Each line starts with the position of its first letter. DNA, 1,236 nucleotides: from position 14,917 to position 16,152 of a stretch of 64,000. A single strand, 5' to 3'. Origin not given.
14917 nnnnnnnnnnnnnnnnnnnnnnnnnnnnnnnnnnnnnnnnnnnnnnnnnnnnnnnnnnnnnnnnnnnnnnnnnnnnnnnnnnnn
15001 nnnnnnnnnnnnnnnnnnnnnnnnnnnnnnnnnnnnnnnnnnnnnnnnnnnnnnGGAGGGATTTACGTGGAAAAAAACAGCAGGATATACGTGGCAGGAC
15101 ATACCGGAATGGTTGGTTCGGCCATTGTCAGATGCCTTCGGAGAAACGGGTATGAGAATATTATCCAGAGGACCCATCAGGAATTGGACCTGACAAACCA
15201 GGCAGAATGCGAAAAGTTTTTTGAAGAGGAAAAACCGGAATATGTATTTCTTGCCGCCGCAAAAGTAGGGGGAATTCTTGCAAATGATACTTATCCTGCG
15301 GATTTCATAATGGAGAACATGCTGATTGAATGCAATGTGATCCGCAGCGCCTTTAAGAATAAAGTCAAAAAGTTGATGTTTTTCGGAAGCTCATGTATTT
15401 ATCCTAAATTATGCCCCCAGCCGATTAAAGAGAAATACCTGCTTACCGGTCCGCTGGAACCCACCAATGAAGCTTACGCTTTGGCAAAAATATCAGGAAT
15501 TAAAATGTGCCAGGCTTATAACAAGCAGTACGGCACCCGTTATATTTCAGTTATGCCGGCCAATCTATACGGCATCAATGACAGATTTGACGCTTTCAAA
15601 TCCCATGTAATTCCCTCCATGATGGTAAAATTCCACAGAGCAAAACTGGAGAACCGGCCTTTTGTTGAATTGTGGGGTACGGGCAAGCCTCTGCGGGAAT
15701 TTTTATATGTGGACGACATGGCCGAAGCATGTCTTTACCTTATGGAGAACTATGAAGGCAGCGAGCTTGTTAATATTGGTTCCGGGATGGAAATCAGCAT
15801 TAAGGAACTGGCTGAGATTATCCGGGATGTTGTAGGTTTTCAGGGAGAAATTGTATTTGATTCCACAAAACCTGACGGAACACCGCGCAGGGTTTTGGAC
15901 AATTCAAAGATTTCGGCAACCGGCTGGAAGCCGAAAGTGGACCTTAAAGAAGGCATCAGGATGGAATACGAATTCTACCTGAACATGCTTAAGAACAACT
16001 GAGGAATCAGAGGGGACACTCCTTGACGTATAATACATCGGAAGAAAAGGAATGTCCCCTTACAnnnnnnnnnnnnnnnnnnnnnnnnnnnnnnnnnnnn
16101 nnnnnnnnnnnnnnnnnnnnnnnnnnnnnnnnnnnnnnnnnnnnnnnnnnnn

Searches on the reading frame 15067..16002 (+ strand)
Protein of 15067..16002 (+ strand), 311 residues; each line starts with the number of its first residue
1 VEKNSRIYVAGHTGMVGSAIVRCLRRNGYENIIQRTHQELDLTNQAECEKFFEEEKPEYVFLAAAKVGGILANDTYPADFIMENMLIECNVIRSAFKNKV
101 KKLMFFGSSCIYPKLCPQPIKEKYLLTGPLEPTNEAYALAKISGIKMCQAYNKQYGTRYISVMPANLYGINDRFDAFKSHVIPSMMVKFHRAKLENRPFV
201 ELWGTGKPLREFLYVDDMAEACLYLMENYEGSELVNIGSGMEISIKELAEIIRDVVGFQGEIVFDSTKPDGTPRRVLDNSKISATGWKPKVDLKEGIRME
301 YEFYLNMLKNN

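Call 5: search_protein_families(library=pfam, proteins=[window:15067-16002:+])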
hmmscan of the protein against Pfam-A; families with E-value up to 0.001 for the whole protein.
window:15067-16002:+ (311 aa): 4 families
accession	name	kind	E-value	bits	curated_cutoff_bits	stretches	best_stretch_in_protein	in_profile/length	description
PF01370.27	Epimerase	-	3.5e-65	220.2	20.9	1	7-238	1-240/240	NAD dependent epimerase/dehydratase family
PF16363.11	GDP_Man_Dehyd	-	2.1e-21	77.2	27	1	38-299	57-331/332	GDP-mannose 4,6 dehydratase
PF04321.23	RmlD_sub_bind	-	4.4e-07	29.7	27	1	6-150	2-138/287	RmlD substrate binding domain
PF02719.21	Polysacc_synt_2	-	3.7e-05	23.5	20.2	0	41-105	62-125/293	Polysaccharide biosynthesis protein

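Call 69: search_protein_families(library=ncbifam, proteins=[window:15067-16002:+], max_evalue=1e-10)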
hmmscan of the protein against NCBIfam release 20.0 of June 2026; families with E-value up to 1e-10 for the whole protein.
window:15067-16002:+ (311 aa): 7 families
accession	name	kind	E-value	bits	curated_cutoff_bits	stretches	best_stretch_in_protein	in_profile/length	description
NF047922.1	GDPFucSynFcl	equivalog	3.6e-146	486.4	500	1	4-307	2-304/308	GDP-L-fucose synthase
TIGR01181.1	dTDP_gluc_dehyt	equivalog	4.2e-24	85.2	365.1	1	38-306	55-313/321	dTDP-glucose 4,6-dehydratase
TIGR04180.1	EDH_00030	hypoth_equivalog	6.8e-20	71.3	475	1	58-291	72-296/297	NAD-dependent 4,6-dehydratase LegB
TIGR01179.1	galE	equivalog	9e-20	70.7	262.3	1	8-300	3-321/332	UDP-glucose 4-epimerase GalE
NF007490.0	PRK10084.1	subfamily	1.1e-14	54.2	649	1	38-306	55-336/361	dTDP-glucose 4,6-dehydratase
NF007582.0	PRK10217.1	equivalog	1.3e-12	47.5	698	0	38-306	56-333/355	dTDP-glucose 4,6-dehydratase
TIGR02197.1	heptose_epim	equivalog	7.2e-11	41.8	274.6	0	7-262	1-266/316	ADP-glyceromanno-heptose 6-epimerase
